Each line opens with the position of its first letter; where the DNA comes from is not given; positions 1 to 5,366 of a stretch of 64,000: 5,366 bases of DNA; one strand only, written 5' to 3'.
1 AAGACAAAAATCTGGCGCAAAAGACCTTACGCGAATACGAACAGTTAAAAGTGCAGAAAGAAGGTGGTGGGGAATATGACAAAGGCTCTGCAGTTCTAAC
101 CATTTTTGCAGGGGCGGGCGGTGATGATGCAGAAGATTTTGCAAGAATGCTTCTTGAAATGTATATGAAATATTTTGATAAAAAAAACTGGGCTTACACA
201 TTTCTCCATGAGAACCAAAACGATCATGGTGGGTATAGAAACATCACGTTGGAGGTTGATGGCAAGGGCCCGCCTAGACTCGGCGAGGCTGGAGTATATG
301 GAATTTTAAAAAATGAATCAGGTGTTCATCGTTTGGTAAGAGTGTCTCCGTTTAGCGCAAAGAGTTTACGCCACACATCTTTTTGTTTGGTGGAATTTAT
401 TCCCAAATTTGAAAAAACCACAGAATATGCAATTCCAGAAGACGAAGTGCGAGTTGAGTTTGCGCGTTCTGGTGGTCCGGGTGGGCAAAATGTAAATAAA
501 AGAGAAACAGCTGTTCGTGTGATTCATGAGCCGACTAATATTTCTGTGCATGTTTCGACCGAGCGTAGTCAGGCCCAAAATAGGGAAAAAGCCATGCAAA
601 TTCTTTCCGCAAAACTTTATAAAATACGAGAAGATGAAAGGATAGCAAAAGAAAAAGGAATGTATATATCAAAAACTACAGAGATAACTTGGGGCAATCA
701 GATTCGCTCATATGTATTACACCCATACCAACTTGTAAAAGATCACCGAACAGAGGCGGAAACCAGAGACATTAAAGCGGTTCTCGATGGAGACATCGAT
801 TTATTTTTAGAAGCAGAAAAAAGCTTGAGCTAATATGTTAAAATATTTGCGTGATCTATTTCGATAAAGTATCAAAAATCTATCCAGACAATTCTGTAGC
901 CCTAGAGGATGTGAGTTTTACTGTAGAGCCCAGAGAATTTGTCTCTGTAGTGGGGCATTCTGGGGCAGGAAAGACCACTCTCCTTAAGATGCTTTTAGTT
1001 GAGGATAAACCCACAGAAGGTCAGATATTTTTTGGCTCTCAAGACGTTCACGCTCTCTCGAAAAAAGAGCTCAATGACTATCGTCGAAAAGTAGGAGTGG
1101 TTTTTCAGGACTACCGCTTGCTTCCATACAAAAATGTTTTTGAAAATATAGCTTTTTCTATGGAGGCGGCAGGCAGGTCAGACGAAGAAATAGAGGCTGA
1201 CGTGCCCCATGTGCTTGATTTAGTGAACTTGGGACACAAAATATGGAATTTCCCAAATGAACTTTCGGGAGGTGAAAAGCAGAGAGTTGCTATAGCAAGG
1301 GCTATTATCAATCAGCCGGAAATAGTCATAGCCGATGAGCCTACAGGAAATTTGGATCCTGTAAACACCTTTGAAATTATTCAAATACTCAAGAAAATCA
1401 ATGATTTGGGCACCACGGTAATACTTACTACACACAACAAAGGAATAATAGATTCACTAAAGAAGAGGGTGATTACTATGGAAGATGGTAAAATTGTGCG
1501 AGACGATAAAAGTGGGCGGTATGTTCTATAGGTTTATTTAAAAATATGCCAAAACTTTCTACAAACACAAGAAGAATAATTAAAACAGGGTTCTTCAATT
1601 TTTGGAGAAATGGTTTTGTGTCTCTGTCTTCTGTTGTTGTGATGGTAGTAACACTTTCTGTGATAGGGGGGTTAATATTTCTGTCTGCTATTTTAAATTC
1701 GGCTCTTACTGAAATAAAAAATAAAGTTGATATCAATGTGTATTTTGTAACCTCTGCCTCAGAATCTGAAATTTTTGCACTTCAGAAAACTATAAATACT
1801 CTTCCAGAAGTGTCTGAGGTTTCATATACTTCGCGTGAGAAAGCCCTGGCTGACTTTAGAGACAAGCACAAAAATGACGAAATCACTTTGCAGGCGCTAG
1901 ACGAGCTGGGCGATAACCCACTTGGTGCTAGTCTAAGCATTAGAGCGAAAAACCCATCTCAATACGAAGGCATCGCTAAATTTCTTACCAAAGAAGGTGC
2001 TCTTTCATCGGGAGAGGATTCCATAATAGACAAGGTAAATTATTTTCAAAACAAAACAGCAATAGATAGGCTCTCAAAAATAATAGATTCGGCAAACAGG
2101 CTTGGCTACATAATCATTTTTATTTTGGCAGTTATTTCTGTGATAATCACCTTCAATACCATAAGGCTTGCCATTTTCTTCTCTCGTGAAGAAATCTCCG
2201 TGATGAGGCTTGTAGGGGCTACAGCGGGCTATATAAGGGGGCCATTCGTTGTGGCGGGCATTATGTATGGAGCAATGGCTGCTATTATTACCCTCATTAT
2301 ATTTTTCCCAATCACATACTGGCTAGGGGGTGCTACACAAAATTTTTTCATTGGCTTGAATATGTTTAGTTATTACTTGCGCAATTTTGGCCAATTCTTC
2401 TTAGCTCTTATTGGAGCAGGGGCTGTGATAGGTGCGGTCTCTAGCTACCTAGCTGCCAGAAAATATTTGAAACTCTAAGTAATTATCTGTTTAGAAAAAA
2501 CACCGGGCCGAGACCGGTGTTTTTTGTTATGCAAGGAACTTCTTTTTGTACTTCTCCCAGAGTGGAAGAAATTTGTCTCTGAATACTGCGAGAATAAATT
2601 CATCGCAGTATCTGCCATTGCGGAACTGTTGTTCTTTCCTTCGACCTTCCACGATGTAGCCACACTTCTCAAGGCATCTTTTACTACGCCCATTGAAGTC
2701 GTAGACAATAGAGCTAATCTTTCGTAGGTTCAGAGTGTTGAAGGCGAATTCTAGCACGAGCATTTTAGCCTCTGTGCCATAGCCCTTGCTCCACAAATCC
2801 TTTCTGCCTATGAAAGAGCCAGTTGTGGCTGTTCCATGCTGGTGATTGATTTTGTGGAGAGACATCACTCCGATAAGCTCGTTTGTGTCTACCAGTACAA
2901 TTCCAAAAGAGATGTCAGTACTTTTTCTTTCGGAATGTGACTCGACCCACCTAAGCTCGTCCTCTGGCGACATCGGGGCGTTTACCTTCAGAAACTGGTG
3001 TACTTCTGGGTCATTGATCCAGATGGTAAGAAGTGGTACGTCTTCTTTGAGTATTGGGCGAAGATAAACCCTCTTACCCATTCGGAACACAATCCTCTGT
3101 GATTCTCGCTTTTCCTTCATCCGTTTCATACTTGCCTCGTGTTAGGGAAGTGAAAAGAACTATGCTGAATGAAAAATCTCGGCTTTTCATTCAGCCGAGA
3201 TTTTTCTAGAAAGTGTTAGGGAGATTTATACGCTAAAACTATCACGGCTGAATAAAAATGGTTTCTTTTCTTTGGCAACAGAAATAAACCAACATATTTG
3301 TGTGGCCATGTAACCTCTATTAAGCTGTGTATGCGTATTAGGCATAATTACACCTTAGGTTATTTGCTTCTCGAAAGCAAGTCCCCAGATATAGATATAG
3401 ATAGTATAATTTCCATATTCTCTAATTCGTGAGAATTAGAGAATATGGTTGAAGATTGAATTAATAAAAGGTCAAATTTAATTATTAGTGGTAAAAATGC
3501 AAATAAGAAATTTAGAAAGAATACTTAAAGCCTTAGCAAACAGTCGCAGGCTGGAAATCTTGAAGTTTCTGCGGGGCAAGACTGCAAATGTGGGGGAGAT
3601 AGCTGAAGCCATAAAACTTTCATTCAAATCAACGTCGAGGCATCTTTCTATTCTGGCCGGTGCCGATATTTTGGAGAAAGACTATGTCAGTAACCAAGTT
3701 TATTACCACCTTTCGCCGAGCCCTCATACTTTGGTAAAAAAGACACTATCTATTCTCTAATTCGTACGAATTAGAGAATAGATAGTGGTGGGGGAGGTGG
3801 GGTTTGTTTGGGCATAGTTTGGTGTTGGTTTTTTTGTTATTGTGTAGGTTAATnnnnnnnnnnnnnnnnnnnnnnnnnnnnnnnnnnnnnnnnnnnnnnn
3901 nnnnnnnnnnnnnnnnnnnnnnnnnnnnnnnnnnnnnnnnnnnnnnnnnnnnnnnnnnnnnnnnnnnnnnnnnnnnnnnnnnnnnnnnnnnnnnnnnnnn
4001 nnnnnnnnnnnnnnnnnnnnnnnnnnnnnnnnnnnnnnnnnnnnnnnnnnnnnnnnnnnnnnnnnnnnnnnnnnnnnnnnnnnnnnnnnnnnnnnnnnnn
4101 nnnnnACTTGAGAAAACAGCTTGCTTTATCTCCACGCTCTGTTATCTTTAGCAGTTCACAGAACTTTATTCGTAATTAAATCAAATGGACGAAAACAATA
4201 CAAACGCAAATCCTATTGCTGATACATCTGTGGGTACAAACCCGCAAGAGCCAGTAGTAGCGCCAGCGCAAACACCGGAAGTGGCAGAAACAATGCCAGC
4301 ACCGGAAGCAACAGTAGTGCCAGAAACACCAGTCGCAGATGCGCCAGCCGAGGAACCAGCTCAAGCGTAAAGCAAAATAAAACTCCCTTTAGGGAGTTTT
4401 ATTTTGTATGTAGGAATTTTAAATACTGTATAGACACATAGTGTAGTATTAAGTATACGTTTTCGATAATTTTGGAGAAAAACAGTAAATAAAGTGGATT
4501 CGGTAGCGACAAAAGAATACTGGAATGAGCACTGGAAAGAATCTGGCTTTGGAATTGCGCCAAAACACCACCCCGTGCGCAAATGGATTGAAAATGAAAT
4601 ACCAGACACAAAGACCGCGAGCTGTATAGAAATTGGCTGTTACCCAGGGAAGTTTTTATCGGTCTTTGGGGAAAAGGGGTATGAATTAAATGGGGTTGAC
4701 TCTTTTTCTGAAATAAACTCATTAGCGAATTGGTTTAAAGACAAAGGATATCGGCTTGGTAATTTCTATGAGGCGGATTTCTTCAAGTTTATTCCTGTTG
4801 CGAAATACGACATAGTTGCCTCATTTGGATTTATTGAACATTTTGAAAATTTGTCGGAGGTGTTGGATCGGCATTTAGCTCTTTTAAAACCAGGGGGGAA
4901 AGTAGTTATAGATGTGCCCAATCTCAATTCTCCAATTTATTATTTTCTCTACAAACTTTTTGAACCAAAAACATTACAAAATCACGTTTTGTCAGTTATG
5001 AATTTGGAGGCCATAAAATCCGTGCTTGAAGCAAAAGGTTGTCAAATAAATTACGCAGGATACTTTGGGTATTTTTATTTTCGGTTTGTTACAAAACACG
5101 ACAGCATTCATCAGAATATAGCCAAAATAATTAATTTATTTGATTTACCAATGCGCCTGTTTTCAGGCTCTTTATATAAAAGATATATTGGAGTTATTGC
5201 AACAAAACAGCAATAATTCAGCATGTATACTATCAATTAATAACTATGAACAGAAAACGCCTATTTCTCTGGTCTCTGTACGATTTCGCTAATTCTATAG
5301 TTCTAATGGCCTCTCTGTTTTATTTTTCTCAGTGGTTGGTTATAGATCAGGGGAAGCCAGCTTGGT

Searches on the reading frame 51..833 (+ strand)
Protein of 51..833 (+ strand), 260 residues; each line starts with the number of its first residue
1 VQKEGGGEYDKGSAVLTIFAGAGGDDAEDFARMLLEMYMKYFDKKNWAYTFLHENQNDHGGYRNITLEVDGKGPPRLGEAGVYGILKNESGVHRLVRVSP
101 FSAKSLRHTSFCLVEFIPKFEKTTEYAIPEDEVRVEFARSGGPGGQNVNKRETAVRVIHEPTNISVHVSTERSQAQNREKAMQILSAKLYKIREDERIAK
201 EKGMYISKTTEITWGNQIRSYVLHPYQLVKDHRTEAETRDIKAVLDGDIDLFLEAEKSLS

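Call 65: search_protein_families(library=pfam, proteins=[window:51-833:+], max_evalue=0.001)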
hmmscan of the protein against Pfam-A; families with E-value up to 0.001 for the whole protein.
window:51-833:+ (260 aa): 2 families
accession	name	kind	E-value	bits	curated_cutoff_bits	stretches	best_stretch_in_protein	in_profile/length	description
PF00472.26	RF-1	-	1.4e-35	122.2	35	1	124-233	3-116/116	RF-1 domain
PF03462.23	PCRF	-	1.1e-34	120.3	24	1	7-114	95-194/194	PCRF domain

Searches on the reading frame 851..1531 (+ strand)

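Call 65: search_protein_families(library=pfam, proteins=[window:851-1531:+], max_evalue=0.001)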
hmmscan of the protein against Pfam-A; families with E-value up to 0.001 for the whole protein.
window:851-1531:+ (226 aa): 7 families
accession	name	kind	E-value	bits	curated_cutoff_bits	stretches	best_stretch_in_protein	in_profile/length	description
PF00005.33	ABC_tran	-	1.1e-36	126.9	25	1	18-165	1-136/137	ABC transporter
PF13304.12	AAA_21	-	1.5e-09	38.8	27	1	97-201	204-304/304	AAA domain, putative AbiEii toxin, Type IV TA system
PF02463.25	SMC_N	-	3.2e-06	27.2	40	1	28-207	24-209/220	RecF/RecN/SMC N terminal domain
PF19993.5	DO-GTPase2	-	5.4e-05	23.4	27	1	30-70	2-44/226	Double-GTPase 2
PF13175.12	AAA_15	-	0.00023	21.3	32.1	0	151-200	324-374/374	AAA ATPase domain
PF20720.3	nSTAND3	-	0.00039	20.6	27.2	0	23-51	12-40/155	Novel STAND NTPase 3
PF13401.12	AAA_22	-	0.00096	19.9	27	0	28-53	5-30/130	AAA domain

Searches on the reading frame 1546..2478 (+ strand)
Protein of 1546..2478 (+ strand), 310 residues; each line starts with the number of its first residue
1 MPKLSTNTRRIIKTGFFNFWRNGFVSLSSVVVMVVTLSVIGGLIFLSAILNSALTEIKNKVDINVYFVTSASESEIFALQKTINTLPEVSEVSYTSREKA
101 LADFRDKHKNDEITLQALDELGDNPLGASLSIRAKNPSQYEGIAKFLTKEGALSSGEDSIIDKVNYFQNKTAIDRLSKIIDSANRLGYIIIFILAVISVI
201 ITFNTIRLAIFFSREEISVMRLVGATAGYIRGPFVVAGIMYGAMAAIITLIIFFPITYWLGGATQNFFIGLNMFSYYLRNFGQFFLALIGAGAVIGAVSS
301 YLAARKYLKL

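Call 65: search_protein_families(library=pfam, proteins=[window:1546-2478:+], max_evalue=0.001)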
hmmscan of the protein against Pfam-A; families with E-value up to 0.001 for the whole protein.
window:1546-2478:+ (310 aa): 2 families
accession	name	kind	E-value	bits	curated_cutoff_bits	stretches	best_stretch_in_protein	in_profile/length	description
PF18075.7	FtsX_ECD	-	3.8e-16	59.9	23.5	1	61-148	1-88/96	FtsX extracellular domain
PF02687.27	FtsX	-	2.7e-09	37.5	25.5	1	189-309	2-117/120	FtsX-like permease C-terminal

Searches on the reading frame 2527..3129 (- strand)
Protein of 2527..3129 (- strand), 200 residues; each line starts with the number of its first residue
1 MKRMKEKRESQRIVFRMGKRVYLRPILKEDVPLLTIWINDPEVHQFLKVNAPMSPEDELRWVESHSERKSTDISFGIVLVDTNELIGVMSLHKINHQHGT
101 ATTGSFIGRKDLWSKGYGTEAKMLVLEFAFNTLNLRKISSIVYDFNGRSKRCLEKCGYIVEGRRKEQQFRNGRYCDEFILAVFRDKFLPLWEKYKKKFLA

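Call 65: search_protein_families(library=pfam, proteins=[window:2527-3129:-], max_evalue=0.001)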
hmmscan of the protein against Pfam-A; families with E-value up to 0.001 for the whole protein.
window:2527-3129:- (200 aa): 4 families
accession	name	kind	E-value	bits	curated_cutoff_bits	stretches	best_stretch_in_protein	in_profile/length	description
PF13302.13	Acetyltransf_3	-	3.1e-27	96.4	25.4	1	20-158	1-137/138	Acetyltransferase (GNAT) domain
PF00583.31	Acetyltransf_1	-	8.1e-10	39.4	20.7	1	54-158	15-116/116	Acetyltransferase (GNAT) family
PF13420.13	Acetyltransf_4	-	2.6e-09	37.7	24.3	1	26-178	4-154/155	Acetyltransferase (GNAT) domain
PF13523.12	Acetyltransf_8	-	0.00033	20.8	27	0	28-161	3-140/145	Acetyltransferase (GNAT) domain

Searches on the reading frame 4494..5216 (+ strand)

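Call 65: search_protein_families(library=pfam, proteins=[window:4494-5216:+], max_evalue=0.001)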
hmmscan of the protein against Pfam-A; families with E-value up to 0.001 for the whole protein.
window:4494-5216:+ (240 aa): 5 families
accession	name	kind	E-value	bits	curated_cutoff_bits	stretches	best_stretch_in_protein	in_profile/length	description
PF13489.12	Methyltransf_23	-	7.7e-18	65.2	27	1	38-185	20-161/164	Methyltransferase domain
PF08241.18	Methyltransf_11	-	8.3e-09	36.4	21.2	1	46-139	2-95/95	Methyltransferase domain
PF08242.18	Methyltransf_12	-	2.4e-08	35.1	30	1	45-136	1-97/98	Methyltransferase domain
PF13847.12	Methyltransf_31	-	5e-06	26.7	27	1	42-147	5-117/145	Methyltransferase domain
PF13649.12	Methyltransf_25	-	1.3e-05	26.2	27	1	46-135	3-97/97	Methyltransferase domain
